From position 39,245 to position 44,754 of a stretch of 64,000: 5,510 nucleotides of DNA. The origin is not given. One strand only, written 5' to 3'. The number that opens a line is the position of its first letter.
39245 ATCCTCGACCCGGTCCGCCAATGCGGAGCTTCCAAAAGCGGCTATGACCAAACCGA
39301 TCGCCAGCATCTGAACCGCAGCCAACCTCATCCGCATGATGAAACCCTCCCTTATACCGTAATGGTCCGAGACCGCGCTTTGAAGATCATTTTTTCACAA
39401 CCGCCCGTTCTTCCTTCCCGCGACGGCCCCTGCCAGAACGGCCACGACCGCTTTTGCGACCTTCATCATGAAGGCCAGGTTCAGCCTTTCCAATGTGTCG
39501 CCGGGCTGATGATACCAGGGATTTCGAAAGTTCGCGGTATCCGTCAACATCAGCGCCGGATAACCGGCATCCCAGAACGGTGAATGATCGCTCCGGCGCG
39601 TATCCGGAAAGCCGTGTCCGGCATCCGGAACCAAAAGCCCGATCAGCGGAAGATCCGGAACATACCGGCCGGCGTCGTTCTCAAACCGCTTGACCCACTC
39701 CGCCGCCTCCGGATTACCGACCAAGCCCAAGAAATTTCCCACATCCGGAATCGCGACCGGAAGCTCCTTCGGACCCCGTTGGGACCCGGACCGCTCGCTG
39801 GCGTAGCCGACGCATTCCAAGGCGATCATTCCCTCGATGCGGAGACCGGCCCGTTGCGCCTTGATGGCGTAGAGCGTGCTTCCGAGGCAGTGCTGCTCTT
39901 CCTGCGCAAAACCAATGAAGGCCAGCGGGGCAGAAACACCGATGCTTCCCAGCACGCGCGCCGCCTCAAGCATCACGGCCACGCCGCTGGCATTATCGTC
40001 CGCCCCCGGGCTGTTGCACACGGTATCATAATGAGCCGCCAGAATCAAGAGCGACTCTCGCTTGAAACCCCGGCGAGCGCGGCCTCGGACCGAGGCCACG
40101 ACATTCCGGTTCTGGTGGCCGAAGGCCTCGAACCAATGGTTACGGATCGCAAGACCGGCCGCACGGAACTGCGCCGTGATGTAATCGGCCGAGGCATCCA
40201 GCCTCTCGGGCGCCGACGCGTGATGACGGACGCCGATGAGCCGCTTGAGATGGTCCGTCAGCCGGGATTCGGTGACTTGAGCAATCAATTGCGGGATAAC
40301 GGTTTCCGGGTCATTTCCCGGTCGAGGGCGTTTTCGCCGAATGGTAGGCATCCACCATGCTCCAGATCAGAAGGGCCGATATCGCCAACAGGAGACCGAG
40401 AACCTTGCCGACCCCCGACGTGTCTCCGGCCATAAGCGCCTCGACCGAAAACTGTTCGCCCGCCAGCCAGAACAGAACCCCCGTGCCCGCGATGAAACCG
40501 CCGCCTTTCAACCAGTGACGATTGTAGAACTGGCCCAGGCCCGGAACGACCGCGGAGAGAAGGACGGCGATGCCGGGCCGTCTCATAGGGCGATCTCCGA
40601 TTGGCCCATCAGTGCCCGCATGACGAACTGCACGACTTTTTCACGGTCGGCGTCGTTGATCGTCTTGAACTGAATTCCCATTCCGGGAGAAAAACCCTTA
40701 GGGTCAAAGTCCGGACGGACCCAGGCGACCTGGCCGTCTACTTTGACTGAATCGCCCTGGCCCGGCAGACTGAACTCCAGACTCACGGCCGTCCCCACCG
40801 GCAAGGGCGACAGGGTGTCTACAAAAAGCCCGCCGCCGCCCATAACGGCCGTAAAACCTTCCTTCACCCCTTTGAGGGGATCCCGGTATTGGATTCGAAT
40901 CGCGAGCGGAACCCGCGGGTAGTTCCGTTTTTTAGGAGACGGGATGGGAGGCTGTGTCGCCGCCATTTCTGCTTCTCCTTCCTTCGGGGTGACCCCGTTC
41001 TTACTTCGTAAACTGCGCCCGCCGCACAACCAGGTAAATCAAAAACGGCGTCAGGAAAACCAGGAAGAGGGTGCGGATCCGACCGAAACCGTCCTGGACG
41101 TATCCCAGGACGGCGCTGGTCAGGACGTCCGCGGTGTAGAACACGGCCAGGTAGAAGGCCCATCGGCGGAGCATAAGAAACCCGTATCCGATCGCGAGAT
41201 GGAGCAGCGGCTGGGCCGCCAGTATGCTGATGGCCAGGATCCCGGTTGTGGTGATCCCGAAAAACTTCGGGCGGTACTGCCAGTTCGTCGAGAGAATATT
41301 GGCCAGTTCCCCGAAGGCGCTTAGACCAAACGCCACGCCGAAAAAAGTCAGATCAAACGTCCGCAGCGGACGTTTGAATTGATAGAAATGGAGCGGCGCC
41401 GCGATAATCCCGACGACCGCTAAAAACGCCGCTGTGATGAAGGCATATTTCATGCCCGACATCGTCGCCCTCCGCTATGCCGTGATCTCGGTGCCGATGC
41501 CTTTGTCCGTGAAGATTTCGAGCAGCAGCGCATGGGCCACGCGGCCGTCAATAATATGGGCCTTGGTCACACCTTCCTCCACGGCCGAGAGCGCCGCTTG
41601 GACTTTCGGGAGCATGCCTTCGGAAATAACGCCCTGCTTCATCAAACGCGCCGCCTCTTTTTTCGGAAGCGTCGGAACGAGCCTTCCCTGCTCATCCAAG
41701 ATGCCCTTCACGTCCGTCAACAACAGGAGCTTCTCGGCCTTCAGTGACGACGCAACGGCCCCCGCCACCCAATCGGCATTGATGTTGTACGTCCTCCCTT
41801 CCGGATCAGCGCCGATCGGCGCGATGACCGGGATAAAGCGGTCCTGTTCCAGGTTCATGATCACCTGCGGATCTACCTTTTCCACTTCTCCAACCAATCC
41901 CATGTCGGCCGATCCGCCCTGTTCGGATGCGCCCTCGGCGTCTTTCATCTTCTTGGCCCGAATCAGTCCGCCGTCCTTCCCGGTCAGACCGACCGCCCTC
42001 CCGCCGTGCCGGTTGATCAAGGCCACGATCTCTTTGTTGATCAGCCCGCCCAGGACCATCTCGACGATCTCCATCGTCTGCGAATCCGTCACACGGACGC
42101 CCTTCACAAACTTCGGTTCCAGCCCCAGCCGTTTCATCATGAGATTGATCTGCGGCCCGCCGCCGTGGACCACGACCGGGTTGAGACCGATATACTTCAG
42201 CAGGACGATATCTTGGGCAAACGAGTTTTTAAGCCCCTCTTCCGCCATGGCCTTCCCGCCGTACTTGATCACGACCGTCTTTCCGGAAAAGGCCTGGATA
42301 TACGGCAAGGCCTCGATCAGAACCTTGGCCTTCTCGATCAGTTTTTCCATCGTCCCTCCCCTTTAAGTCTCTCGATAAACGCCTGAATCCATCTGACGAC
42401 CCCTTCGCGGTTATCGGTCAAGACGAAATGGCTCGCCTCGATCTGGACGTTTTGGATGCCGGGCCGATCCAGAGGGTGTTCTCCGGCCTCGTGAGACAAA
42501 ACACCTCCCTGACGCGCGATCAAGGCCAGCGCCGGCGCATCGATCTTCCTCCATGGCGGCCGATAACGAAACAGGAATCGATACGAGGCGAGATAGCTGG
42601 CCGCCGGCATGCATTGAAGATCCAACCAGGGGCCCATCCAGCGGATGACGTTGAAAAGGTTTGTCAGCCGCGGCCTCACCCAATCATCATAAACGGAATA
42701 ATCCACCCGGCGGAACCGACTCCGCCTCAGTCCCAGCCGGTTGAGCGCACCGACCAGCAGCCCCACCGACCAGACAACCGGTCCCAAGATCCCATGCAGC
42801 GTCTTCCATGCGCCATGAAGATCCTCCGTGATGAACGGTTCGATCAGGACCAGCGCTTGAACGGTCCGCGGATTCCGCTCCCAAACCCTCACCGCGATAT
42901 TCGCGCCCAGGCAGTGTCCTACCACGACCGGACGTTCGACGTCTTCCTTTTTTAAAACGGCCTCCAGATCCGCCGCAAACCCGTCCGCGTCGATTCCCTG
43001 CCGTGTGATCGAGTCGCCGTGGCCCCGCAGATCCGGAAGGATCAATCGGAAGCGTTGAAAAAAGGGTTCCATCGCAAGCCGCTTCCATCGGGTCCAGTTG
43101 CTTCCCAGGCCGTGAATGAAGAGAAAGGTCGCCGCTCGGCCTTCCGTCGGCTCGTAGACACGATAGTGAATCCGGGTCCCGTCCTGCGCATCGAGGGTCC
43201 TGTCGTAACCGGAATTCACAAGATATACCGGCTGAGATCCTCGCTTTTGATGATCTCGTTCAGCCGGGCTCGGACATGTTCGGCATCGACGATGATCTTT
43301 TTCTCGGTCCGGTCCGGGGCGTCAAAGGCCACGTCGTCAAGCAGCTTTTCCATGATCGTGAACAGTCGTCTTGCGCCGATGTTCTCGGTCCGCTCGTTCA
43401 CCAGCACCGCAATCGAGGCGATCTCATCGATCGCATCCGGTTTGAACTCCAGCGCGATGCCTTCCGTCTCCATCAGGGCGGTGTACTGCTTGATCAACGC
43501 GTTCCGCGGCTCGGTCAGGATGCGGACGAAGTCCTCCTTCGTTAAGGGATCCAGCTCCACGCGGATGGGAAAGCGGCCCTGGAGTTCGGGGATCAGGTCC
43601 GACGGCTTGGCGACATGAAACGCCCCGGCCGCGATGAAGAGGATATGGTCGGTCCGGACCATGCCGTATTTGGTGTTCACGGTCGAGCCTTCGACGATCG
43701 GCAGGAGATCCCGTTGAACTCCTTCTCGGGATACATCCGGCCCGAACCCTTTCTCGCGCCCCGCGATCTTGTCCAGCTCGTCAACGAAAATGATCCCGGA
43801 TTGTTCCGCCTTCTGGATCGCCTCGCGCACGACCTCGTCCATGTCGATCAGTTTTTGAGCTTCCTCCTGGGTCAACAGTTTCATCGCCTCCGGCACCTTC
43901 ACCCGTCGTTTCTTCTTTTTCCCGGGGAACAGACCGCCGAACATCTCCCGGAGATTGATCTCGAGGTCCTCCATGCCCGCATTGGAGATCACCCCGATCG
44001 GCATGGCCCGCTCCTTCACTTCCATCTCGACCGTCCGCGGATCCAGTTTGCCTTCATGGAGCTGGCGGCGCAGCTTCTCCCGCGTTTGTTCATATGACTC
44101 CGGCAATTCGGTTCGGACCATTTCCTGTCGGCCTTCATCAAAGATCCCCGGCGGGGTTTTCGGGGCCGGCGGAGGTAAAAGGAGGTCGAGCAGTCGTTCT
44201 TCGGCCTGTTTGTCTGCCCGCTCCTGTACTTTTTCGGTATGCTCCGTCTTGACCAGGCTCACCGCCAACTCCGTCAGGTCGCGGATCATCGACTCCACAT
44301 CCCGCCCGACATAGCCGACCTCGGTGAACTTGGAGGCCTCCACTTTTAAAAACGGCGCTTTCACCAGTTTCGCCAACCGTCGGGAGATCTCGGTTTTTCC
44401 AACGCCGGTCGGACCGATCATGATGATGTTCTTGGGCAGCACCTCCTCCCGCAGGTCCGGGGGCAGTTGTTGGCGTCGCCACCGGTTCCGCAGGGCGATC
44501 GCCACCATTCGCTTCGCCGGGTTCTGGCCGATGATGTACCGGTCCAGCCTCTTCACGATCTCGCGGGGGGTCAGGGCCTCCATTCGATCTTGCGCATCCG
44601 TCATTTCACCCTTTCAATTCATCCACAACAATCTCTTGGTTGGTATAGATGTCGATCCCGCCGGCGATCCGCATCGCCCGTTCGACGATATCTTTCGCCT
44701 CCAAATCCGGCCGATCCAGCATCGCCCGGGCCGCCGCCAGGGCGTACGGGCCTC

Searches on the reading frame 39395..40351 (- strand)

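Call 19: search_protein_families(library=pfam, proteins=[window:39395-40351:-], max_evalue=0.001)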
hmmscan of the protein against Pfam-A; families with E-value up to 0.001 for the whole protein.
window:39395-40351:- (318 aa): 2 families
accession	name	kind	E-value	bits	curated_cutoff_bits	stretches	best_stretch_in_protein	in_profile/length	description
PF04389.22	Peptidase_M28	-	7.2e-31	107.8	21.3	2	83-197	1-111/193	Peptidase family M28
PF01546.33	Peptidase_M20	-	0.00049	20.5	24.6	0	104-164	2-81/206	Peptidase family M20/M25/M40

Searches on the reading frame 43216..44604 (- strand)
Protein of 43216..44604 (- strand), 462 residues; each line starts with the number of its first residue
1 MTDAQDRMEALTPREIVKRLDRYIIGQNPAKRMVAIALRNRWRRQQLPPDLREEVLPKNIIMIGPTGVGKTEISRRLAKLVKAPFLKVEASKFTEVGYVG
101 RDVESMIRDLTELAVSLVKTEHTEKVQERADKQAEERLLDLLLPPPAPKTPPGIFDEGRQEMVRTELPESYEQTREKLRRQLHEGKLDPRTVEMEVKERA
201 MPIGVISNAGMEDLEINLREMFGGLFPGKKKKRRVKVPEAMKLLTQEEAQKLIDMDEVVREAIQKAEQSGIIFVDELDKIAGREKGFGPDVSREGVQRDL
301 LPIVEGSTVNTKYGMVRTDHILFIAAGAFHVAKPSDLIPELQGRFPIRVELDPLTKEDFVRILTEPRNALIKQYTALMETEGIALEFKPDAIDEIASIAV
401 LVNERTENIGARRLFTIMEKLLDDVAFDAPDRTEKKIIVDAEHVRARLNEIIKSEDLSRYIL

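Call 19: search_protein_families(library=pfam, proteins=[window:43216-44604:-], max_evalue=0.001)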
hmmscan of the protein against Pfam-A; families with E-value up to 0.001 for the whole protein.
window:43216-44604:- (462 aa): 4 families
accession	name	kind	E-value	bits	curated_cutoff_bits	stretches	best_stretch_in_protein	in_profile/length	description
PF07724.20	AAA_2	-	4.9e-33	114.9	27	2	212-348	17-166/166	AAA domain (Cdc48 subfamily)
PF00004.35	AAA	-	2.3e-17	64.1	21.2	2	252-351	39-129/131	ATPase family associated with various cellular activities (AAA)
PF07728.20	AAA_5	-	1e-06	29.2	22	1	59-95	1-38/139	AAA domain (dynein-related subfamily)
PF13401.12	AAA_22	-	0.00023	21.9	27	0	59-108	7-59/130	AAA domain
